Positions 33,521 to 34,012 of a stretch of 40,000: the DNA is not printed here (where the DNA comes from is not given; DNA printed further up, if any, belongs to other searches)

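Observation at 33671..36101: Overlapping HicA-like / giant TPR-ankyrin gene pair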

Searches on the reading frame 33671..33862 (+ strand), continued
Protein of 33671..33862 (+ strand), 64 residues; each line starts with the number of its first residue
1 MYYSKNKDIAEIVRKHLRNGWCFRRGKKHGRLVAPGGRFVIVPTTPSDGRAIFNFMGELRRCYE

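Call 102: search_dna_similar(query=window:33671-33862:+, collection=phages, mode=protein, max_evalue=0.001, max_rows=10)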
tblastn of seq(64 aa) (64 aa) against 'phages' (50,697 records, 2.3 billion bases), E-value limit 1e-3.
No match.

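Call 103: search_dna_similar(query=window:33671-33862:+, collection=plasmids, mode=protein, max_evalue=0.001, max_rows=15)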
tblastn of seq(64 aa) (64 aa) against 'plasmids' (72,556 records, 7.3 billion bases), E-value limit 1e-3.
Records with a match: 8; places in all: 8; records where one place covers at least 80% of the query: 8.
Best place of each record, by identity: <60% 8.
By first word of the organism name: Acinetobacter 3; Sulfitobacter 2; Thauera 1; Neisseria 1; Vibrio 1.
By predicted mobility (MOB-suite, as given by PLSDB): mobilizable 4; non-mobilizable 3; conjugative 1.
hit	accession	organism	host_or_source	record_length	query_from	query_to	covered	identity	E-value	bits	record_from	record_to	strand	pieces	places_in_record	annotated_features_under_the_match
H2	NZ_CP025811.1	Sulfitobacter sp. SK025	Marine surface water,North Sea (surface ...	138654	1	61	95%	50.8%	6e-11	62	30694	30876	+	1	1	viperin family antiviral radical SAM protein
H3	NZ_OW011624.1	Thauera humireducens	-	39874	1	60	94%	47.5%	2e-9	58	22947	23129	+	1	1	none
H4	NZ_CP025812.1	Sulfitobacter sp. SK025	Marine surface water,North Sea (surface ...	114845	1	62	97%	40.3%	6e-7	50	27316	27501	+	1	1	none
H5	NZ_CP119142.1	Neisseria gonorrhoeae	Homo sapiens,whole organism,synovial ...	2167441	3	64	97%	35.5%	9e-7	50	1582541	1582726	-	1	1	none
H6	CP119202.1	Acinetobacter soli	Homo sapiens,blood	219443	3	64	97%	33.3%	1e-4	44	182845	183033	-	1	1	ankyrin repeat domain-containing protein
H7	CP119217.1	Acinetobacter soli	Homo sapiens,blood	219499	3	64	97%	33.3%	1e-4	44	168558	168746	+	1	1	ankyrin repeat domain-containing protein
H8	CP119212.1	Acinetobacter soli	Homo sapiens,blood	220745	3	64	97%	33.3%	1e-4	44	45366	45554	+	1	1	ankyrin repeat domain-containing protein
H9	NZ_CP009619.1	Vibrio coralliilyticus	Shellfish Hatchery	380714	3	61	92%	35.0%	3e-5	46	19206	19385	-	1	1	none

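Call 104: get_annotated_region(hit=H7, flank=6000)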
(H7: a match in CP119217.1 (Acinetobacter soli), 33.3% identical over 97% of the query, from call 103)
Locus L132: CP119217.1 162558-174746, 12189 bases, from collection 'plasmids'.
description: Acinetobacter soli strain AS967-1 plasmid pAS967-1-2, complete sequence
organism: Acinetobacter soli (NCBI taxid 487316)
taxonomy: Bacteria; Pseudomonadota; Gammaproteobacteria; Moraxellales; Moraxellaceae; Acinetobacter; Acinetobacter soli
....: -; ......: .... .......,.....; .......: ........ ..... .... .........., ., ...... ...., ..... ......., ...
typing (MOB-suite, as given by PLSDB): mobilizable; replicon rep_cluster_639; relaxase MOBP
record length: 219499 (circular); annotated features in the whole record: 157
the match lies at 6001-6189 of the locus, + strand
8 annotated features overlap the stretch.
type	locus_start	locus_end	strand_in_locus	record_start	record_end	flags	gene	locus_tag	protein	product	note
CDS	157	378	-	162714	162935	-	-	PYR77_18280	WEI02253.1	helix-turn-helix transcriptional regulator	-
CDS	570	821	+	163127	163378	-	-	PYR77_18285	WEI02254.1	hypothetical protein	-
CDS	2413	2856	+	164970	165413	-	-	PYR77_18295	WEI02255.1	PPC domain-containing protein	-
CDS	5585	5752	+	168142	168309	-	-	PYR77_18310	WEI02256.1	hypothetical protein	-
CDS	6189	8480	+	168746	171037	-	-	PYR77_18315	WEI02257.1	ankyrin repeat domain-containing protein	-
CDS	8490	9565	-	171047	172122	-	-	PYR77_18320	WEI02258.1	IS3 family transposase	-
CDS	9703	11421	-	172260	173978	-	-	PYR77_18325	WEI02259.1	DUF262 domain-containing HNH endonuclease family protein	-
CDS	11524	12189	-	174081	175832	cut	-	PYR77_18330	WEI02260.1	AAA domain-containing protein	-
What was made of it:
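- A divergent copy sits on Acinetobacter plasmids (call 104).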

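Call 105: get_annotated_region(hit=H2, flank=5000)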
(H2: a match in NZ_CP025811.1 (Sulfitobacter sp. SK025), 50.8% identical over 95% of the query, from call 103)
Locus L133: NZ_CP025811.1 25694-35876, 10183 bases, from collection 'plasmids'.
description: Sulfitobacter sp. SK025 plasmid unnamed3, complete sequence
organism: Sulfitobacter sp. SK025 (NCBI taxid 1389011)
taxonomy: Bacteria; Pseudomonadota; Alphaproteobacteria; Rhodobacterales; Roseobacteraceae; Sulfitobacter; Sulfitobacter sp. SK025
host: -; source: Marine surface water,North Sea (surface water); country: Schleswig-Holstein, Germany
typing (MOB-suite, as given by PLSDB): conjugative; replicon rep_cluster_558; relaxase MOBP; mating-pair formation MPF_T
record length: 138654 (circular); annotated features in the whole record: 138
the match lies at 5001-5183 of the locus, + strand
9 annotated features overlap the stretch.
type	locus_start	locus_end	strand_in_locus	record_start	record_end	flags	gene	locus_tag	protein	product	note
CDS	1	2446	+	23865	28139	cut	-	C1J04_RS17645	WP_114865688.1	strawberry notch family protein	-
CDS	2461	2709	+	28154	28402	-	-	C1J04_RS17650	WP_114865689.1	hypothetical protein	-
CDS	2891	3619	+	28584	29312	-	-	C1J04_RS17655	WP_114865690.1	DUF736 family protein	-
CDS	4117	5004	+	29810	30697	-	-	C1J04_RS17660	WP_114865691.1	viperin family antiviral radical SAM protein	-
CDS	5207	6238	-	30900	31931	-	-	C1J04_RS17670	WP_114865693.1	hypothetical protein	-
CDS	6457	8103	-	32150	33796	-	-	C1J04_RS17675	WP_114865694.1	IS1634 family transposase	-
CDS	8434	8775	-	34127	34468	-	-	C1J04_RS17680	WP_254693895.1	helix-turn-helix domain-containing protein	-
CDS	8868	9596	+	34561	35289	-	-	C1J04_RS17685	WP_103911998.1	MBL fold metallo-hydrolase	-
CDS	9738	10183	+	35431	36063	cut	-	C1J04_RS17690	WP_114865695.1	tyrosine-type recombinase/integrase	GO:0015074 - DNA integration [Evidence IEA]; GO:0006310 - DNA recombination [Evidence IEA]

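Call 109: get_annotated_region(hit=H5, flank=4000)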
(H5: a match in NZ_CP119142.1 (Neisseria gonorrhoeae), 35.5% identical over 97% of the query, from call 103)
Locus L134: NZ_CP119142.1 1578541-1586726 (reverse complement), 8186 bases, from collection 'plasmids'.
description: Neisseria gonorrhoeae strain 2022NG-0032 plasmid p2022NG-0032_1, complete sequence
organism: Neisseria gonorrhoeae (NCBI taxid 485)
taxonomy: Bacteria; Pseudomonadota; Betaproteobacteria; Neisseriales; Neisseriaceae; Neisseria; Neisseria gonorrhoeae
host: -; source: Homo sapiens,whole organism,synovial fluid; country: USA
typing (MOB-suite, as given by PLSDB): non-mobilizable
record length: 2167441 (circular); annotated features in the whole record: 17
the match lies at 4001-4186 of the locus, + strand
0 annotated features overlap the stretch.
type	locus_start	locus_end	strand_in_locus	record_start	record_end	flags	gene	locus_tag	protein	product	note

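Call 110: get_annotated_region(hit=H9, flank=4000)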
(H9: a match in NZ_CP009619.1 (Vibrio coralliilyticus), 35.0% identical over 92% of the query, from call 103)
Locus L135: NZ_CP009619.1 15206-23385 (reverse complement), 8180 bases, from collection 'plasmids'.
description: Vibrio coralliilyticus strain RE98 plasmid p380, complete sequence
organism: Vibrio coralliilyticus (NCBI taxid 190893)
taxonomy: Bacteria; Pseudomonadota; Gammaproteobacteria; Vibrionales; Vibrionaceae; Vibrio; Vibrio coralliilyticus
host: -; source: Shellfish Hatchery; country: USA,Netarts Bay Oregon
typing (MOB-suite, as given by PLSDB): non-mobilizable
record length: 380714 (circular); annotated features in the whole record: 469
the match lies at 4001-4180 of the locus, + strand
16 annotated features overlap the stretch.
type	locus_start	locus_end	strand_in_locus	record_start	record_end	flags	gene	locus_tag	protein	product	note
CDS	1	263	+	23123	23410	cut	-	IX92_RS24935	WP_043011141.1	hypothetical protein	-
CDS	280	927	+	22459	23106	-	-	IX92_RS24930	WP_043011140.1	hypothetical protein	-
CDS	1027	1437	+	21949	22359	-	-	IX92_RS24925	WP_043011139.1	hypothetical protein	-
CDS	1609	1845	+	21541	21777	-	-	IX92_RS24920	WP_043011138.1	hypothetical protein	-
CDS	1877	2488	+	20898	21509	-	-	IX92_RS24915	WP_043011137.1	hypothetical protein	-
CDS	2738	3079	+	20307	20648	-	-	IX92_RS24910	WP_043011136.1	hypothetical protein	-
CDS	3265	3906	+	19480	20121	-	-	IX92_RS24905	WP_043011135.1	hypothetical protein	-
CDS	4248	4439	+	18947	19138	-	-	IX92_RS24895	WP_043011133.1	hypothetical protein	-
CDS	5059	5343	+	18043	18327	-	-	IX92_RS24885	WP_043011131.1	hypothetical protein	-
CDS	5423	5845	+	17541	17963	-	-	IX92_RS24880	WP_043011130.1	antitoxin Xre/MbcA/ParS toxin-binding domain-containing protein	-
CDS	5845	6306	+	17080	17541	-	-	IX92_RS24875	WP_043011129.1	RES family NAD+ phosphorylase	-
CDS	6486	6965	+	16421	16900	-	-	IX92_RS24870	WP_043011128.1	hypothetical protein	-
CDS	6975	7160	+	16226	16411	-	-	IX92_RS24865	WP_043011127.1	hypothetical protein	-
CDS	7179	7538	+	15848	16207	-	-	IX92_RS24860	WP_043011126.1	hypothetical protein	-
CDS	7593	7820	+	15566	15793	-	-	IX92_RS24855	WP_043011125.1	hypothetical protein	-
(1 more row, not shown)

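Call 111: get_annotated_region(hit=H3, flank=4000)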
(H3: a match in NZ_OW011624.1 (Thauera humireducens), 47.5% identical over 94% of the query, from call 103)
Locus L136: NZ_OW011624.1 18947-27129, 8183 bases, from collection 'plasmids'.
description: Thauera humireducens strain Piv1 plasmid C4PIVTHp
organism: Thauera humireducens (NCBI taxid 1134435)
taxonomy: Bacteria; Pseudomonadota; Betaproteobacteria; Rhodocyclales; Zoogloeaceae; Thauera; Thauera humireducens
host: -; source: -; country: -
typing (MOB-suite, as given by PLSDB): non-mobilizable
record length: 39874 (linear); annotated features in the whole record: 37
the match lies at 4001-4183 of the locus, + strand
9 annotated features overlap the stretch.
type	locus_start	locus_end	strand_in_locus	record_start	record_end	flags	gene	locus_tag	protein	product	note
CDS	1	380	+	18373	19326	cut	-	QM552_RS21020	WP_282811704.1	helix-turn-helix transcriptional regulator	-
CDS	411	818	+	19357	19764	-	-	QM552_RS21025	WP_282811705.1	hypothetical protein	-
CDS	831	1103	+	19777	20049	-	-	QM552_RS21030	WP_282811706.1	hypothetical protein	-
CDS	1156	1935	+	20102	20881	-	-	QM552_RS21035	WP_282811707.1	hypothetical protein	-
CDS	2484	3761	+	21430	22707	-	-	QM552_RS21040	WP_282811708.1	helix-turn-helix domain-containing protein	-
CDS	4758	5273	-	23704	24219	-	-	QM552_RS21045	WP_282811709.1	hypothetical protein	-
CDS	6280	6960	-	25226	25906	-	-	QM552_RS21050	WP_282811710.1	hypothetical protein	-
CDS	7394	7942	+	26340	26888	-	-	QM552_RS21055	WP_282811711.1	tyrosine-type recombinase/integrase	GO:0015074 - DNA integration [Evidence IEA]; GO:0006310 - DNA recombination [Evidence IEA]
CDS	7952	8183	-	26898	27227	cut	-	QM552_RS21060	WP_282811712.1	addiction module antidote protein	-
